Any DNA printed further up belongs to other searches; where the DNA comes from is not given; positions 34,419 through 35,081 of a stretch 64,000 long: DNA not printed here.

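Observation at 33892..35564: Chromosomal ble-trpF junction mirroring the blaNDM/Tn125 context, without the beta-lactamase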

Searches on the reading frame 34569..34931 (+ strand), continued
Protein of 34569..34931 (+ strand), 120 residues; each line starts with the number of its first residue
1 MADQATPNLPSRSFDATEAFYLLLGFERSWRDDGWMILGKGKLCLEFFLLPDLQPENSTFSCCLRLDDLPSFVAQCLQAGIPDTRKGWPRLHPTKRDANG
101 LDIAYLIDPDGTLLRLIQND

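Call 50: search_solved_structures(query=window:34569-34931:+, max_evalue=1, show_alignments=2)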
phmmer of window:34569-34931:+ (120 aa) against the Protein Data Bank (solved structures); distinct sequences matched with E-value up to 1: 5.
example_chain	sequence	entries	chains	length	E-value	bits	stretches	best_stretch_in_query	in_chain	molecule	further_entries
1ecs_A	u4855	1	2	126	1.5e-41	145.1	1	1-120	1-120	BLEOMYCIN RESISTANCE PROTEIN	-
1ewj_A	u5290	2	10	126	1.9e-41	144.7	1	1-120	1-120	BLEOMYCIN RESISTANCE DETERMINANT | Bleomycin Resistance Protein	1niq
1mh6_A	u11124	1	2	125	6.1e-41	143.1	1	3-120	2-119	BLEOMYCIN RESISTANCE PROTEIN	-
8wyj_F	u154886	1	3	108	0.51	14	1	46-73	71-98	SA55_KC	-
7y0w_B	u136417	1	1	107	0.51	14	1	46-73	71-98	BD55-5514L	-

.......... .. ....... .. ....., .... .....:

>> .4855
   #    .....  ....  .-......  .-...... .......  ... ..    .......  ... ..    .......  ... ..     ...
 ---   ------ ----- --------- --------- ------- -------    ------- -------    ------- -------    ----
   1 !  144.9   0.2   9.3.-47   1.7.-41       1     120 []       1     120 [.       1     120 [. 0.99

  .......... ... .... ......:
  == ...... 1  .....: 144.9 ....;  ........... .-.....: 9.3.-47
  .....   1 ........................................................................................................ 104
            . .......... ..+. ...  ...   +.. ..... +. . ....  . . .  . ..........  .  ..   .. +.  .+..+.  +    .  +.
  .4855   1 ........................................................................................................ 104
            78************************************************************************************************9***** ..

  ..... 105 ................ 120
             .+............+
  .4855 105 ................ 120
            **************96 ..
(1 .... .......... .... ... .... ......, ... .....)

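Call 51: search_protein_families(library=pfam, proteins=[window:34569-34931:+, L001:6001-6363:+], max_evalue=10)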
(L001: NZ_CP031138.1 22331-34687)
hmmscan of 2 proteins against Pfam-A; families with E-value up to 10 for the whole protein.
window:34569-34931:+ (120 aa): 0 families

L001:6001-6363:+ (121 aa): 2 families
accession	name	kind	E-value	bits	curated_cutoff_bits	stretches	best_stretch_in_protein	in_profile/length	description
PF00903.31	Glyoxalase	-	0.0014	19.5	20.6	1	3-84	3-96/121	Glyoxalase/Bleomycin resistance protein/Dioxygenase superfamily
PF18029.7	Glyoxalase_6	-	0.029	15.5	23.6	1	12-86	7-86/106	Glyoxalase-like domain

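Call 57: find_homologous_proteins(query=L001:6001-6363:+, max_evalue=1e-20)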
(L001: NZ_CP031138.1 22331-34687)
Query L001:6001-6363:+ (121 aa): 1860 proteins with E <= 1e-20 among 1906 candidates; the best 120 are listed.
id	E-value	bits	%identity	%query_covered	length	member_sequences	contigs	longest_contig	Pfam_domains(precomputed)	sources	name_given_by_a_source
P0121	1.4e-77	276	99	100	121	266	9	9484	-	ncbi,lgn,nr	ncbi:TPA: bleomycin binding protein Ble-MBL [Escherichia coli]|nr:bleomycin binding protein Ble-MBL 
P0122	1.1e-65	237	90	100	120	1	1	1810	-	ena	-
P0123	7.2e-64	231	87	100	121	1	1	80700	-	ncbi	ncbi:hypothetical protein K8Q13_27005 [Klebsiella pneumoniae]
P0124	4.2e-63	229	100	83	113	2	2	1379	-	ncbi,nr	ncbi:hypothetical protein L4O28_006742, partial [Pseudomonas aeruginosa]|nr:hypothetical protein [Ps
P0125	5.5e-62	225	85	100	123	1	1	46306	-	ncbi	-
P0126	2.6e-61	223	94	85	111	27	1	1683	-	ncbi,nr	ncbi:TPA: hypothetical protein KX666_005026, partial [Escherichia coli]|nr:hypothetical protein [Esc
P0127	5.0e-57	209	99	77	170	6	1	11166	-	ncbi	-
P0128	6.1e-57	209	91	83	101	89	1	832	-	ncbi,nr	ncbi:TPA: hypothetical protein RVD74_005004, partial [Escherichia coli]|nr:hypothetical protein [Esc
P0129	1.9e-56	207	76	98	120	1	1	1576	-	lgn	-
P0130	2.6e-56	207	76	98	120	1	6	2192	PF00903.32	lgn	-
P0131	2.6e-56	207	76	98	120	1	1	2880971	PF00903.32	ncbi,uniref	ncbi:bleomycin resistance protein [Parerythrobacter aurantius]|uniref:bleomycin resistance protein n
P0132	7.9e-56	205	74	98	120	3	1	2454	-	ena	-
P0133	3.0e-54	200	73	98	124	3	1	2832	-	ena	-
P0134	4.5e-54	200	74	98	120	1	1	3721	-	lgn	-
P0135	5.3e-54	199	99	74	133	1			-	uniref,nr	uniref:Bleomycin resistance protein n=2 Tax=Acinetobacter TaxID=469 RepID=A0A060DET4_ACIJU|nr:bleomy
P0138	1.7e-53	198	74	97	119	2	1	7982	PF00903.32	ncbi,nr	ncbi:MAG: hypothetical protein IT546_14825 [Caulobacteraceae bacterium]|nr:hypothetical protein [Cau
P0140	2.4e-53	197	72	99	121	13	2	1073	PF00903.32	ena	-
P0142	1.8e-52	194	73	98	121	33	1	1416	PF00903.32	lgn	-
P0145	3.5e-52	194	71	99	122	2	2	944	PF00903.32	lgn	-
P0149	5.9e-52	193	71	99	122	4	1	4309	PF00903.32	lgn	-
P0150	6.3e-52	193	71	99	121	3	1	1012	PF00903.32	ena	-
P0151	6.6e-52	193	72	98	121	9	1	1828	PF00903.32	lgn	-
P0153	2.1e-51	191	71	99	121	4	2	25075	PF00903.32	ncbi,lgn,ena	-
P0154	3.4e-51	190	70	100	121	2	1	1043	PF00903.32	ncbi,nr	ncbi:MAG: hypothetical protein EOP59_19480 [Sphingomonadales bacterium]|nr:MAG: hypothetical protein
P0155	3.9e-51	190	69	98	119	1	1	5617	PF00903.32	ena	-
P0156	4.2e-51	190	70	100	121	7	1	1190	PF00903.32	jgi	-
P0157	4.8e-51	190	69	99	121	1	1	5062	PF00903.32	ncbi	-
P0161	8.0e-51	189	69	98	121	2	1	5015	PF00903.32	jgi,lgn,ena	-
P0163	8.2e-51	189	69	100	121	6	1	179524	PF00903.32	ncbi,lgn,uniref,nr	ncbi:hypothetical protein H7F50_03935 [Novosphingobium flavum]|uniref:bleomycin resistance protein n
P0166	8.9e-51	189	69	100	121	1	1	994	PF00903.32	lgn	-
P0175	3.5e-50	187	68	99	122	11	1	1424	PF00903.32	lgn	-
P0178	6.2e-50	186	68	98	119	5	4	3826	PF00903.32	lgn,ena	-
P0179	6.5e-50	186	68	99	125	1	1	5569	PF00903.32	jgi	jgi:catechol 2,3-dioxygenase-like lactoylglutathione lyase family enzyme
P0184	1.0e-49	186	68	99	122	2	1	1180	PF00903.32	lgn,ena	-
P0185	1.2e-49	185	67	97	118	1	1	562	PF00903.32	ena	-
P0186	1.3e-49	185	70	98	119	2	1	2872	PF00903.32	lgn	-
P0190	1.9e-49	185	71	98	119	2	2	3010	PF00903.32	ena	-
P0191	2.0e-49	185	66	98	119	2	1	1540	PF00903.32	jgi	jgi:hypothetical protein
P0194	2.3e-49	184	67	98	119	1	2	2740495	PF00903.32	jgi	jgi:catechol 2,3-dioxygenase-like lactoylglutathione lyase family enzyme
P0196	2.4e-49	184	67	99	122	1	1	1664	PF00903.32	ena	-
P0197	2.7e-49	184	67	98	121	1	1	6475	PF00903.32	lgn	-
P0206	7.0e-49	183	69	100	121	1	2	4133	PF00903.32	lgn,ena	-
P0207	7.1e-49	183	66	98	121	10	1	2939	PF00903.32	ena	-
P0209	9.8e-49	182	66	100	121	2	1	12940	PF00903.32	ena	-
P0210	1.1e-48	182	66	98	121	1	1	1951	PF00903.32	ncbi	-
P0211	1.1e-48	182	68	98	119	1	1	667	PF00903.32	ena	-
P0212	1.1e-48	182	65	98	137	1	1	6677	PF00903.32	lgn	-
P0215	1.3e-48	182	68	99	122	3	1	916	PF00903.32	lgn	-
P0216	1.4e-48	182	67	100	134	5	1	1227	PF00903.32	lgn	-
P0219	1.7e-48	182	68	99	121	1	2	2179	PF00903.32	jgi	jgi:catechol 2,3-dioxygenase-like lactoylglutathione lyase family enzyme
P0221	1.7e-48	182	70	99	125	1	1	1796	PF00903.32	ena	-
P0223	2.1e-48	181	68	97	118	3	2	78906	PF00903.32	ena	-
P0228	2.7e-48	181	67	99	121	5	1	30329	PF00903.32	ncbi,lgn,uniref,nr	ncbi:bleomycin resistance protein [Brevundimonas sp.]|uniref:bleomycin resistance protein n=1 Tax=Br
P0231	3.1e-48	181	69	100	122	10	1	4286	PF00903.32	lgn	-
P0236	3.7e-48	180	68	99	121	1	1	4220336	PF00903.32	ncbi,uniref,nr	ncbi:bleomycin resistance protein [Devosia sp. SL43]|uniref:bleomycin resistance protein n=1 Tax=Dev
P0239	4.2e-48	180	68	99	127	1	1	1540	PF00903.32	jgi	jgi:catechol 2,3-dioxygenase-like lactoylglutathione lyase family enzyme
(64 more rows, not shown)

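Call 58: find_encoding_contigs(protein=P0134, flank=4000, max_places=3)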
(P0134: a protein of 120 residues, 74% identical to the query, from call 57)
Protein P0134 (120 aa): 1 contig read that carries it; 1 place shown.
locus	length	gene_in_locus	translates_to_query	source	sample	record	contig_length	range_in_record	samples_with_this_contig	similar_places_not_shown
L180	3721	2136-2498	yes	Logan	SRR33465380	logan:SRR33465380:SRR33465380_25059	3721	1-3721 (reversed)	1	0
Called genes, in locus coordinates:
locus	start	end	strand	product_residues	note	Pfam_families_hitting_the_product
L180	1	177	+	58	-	?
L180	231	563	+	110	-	-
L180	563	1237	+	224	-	PF00215:OMPdecase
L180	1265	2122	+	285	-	PF04402:SIMPL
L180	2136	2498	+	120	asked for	-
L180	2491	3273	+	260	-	PF00753:Lactamase_B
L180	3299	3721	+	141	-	?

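Call 59: find_encoding_contigs(protein=P0133, flank=4000, max_places=3)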
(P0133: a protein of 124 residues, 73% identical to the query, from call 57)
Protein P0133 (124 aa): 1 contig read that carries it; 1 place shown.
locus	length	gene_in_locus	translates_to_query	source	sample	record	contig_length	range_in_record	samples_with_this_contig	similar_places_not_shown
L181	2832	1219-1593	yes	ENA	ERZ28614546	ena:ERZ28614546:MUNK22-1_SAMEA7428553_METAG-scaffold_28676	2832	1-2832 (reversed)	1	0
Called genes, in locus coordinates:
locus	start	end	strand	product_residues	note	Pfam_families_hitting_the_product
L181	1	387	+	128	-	?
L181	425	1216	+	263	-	PF04402:SIMPL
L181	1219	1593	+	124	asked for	-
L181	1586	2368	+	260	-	PF00753:Lactamase_B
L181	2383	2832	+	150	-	?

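Call 60: find_encoding_contigs(protein=P0132, flank=4000, max_places=3)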
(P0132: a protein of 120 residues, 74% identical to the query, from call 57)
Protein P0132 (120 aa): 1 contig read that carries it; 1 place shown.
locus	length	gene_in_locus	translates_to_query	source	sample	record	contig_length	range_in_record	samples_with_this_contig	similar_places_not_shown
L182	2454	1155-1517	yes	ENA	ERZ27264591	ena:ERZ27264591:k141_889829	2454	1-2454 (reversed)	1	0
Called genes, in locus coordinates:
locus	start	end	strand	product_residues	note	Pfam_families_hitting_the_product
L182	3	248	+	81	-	?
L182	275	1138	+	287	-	PF04402:SIMPL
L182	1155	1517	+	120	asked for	-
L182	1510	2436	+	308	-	-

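Call 61: find_encoding_contigs(protein=P0130, flank=4000, max_places=4)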
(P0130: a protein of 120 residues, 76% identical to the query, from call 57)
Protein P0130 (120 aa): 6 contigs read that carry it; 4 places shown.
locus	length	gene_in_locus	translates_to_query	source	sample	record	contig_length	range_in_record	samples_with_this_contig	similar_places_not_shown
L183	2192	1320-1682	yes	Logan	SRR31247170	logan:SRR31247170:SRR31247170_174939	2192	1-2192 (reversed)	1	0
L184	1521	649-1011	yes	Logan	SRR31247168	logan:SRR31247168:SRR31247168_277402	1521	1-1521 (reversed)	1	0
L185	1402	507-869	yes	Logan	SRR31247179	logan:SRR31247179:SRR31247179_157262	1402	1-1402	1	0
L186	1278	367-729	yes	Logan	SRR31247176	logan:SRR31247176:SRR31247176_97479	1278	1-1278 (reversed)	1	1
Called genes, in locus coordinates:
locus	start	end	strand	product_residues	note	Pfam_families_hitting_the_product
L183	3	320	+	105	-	?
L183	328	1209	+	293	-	-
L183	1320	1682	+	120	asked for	PF00903:Glyoxalase (weak)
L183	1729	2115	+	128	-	PF00903:Glyoxalase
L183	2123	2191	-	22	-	?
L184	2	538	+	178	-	?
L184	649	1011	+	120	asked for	PF00903:Glyoxalase (weak)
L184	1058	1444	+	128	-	PF00903:Glyoxalase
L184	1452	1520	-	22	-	?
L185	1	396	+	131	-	?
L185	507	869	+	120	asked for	PF00903:Glyoxalase (weak)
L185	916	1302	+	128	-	PF00903:Glyoxalase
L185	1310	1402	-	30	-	?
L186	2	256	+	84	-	?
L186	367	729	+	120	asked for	PF00903:Glyoxalase (weak)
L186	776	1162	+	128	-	PF00903:Glyoxalase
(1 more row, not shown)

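Call 63: find_homologous_proteins(query=L001:5185-5997:+, max_evalue=1e-40)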
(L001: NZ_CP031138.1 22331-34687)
Query L001:5185-5997:+ (270 aa): 233 proteins with E <= 1e-40 among 8000 candidates; the best 120 are listed.
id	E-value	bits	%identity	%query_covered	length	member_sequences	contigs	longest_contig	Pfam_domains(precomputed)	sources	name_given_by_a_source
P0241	6.0e-176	601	99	100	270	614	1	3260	PF00753.34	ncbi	ncbi:NDM family subclass B1 metallo-beta-lactamase [Klebsiella pneumoniae]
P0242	3.7e-175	599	99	100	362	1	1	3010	PF00753.34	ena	-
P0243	3.6e-163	559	99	92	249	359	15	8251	PF00753.34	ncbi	ncbi:NDM family subclass B1 metallo-beta-lactamase [Acinetobacter baumannii]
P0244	1.1e-150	518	86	97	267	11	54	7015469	PF00753.34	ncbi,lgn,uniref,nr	ncbi:subclass B1 metallo-beta-lactamase AFM-1 [Pseudomonas aeruginosa]|uniref:beta-lactamase n=4 Tax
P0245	1.9e-128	446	90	87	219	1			PF00753.34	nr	nr:Metallo-beta-lactamase type 2 [Escherichia coli]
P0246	1.9e-127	442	84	90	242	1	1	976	PF00753.34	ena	-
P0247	7.6e-123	427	98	71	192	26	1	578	PF00753.34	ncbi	ncbi:TPA: metallo-beta-lactamase, partial [Klebsiella pneumoniae]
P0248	1.2e-117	410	98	69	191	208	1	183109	PF00753.34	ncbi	-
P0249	1.0e-107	378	74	85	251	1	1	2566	PF00753.34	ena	-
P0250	7.4e-106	372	87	74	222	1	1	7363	PF00753.34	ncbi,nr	ncbi:Beta-lactamase NDM-1 precursor [Escherichia coli]|nr:Beta-lactamase NDM-1 precursor [Escherichi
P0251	4.6e-99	349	85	69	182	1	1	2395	PF00753.34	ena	-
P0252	6.7e-97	342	66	100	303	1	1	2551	PF00753.34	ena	-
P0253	1.0e-96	342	87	69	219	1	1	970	PF00753.34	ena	-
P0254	7.1e-96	339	97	58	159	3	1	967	PF00753.34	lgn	-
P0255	1.1e-93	332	73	86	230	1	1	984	PF00753.34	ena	-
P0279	8.5e-86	306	56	90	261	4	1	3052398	PF00753.34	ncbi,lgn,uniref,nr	ncbi:subclass B1 metallo-beta-lactamase [Erythrobacter litoralis]|uniref:beta-lactamase n=1 Tax=Eryt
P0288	1.6e-84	302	58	90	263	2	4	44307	PF00753.34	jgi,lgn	jgi:glyoxylase-like metal-dependent hydrolase (beta-lactamase superfamily II)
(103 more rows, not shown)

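Call 64: find_encoding_contigs(protein=P0252, flank=3000, max_places=2)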
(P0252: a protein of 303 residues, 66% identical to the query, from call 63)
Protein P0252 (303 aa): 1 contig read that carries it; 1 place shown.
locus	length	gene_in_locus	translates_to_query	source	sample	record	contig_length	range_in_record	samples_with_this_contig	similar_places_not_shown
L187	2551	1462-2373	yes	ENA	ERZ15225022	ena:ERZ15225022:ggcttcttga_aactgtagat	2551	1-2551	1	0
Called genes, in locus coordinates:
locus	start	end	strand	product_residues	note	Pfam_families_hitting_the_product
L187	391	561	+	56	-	-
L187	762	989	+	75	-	PF01478:Peptidase_A24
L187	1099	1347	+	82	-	-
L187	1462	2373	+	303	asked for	PF00753:Lactamase_B (faint)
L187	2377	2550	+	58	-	?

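Call 65: find_encoding_contigs(protein=P0249, flank=3000, max_places=2)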
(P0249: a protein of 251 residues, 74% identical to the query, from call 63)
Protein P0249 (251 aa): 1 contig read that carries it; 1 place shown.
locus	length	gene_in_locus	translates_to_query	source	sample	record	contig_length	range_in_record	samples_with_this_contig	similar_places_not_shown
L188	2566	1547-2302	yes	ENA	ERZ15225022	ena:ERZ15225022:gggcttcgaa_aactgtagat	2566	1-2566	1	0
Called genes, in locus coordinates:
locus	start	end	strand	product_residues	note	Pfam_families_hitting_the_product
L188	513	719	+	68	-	PF06750:A24_N_bact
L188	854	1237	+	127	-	-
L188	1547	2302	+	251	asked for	PF00753:Lactamase_B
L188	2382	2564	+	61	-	?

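Call 66: find_encoding_contigs(protein=P0288, flank=5000, max_places=3)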
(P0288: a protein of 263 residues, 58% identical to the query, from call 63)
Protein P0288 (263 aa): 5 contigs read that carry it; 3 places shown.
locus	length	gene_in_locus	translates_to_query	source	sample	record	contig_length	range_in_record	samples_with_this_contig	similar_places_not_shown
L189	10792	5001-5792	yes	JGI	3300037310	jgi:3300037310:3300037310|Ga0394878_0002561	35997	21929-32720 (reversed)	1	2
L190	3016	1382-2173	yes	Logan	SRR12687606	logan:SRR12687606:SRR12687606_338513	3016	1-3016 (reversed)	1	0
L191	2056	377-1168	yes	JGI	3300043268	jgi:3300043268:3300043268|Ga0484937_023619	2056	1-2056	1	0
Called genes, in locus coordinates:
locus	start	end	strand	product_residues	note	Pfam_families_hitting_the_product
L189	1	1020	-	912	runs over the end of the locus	PF12969:DUF3857, PF01841:Transglut_core (weak), PF00515:TPR_1 (faint), PF13371:TPR_9 (faint), PF07719:TPR_2 (weak), PF13414:TPR_11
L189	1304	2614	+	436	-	PF00206:Lyase_1, PF10397:ADSL_C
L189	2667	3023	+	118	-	-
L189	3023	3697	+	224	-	PF00215:OMPdecase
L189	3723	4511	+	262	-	PF04402:SIMPL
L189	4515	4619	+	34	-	-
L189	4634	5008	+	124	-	-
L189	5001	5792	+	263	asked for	PF00753:Lactamase_B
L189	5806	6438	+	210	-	PF00697:PRAI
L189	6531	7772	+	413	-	PF00291:PALP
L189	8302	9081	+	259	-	PF00290:Trp_syntA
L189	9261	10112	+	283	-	PF17848:Zn_ribbon_ACC (weak), PF01039:Carboxyl_trans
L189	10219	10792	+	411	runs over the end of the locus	PF27239:FOL3_C (faint)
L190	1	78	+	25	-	?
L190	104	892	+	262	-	PF04402:SIMPL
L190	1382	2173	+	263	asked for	PF00753:Lactamase_B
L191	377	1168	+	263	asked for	PF00753:Lactamase_B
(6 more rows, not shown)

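Call 67: find_encoding_contigs(protein=P0279, flank=4000, max_places=1)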
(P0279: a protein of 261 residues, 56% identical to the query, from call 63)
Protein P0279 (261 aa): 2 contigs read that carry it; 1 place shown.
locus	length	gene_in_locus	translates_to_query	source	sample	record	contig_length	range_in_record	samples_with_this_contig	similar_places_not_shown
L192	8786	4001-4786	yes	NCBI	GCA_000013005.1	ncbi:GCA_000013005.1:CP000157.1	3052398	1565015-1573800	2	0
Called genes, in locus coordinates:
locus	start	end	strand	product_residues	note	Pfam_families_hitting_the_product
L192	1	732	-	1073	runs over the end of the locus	PF11739:YdbH-like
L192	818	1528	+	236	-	PF20582:UPF0758_N, PF04002:RadC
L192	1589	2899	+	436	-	PF00206:Lyase_1, PF10397:ADSL_C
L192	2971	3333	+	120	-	-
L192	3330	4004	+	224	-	PF00215:OMPdecase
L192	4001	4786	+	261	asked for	PF00753:Lactamase_B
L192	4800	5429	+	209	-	PF00697:PRAI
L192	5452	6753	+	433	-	PF00291:PALP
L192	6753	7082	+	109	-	PF18593:CdiI_2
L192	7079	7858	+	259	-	PF00290:Trp_syntA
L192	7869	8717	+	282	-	PF17848:Zn_ribbon_ACC (weak), PF01039:Carboxyl_trans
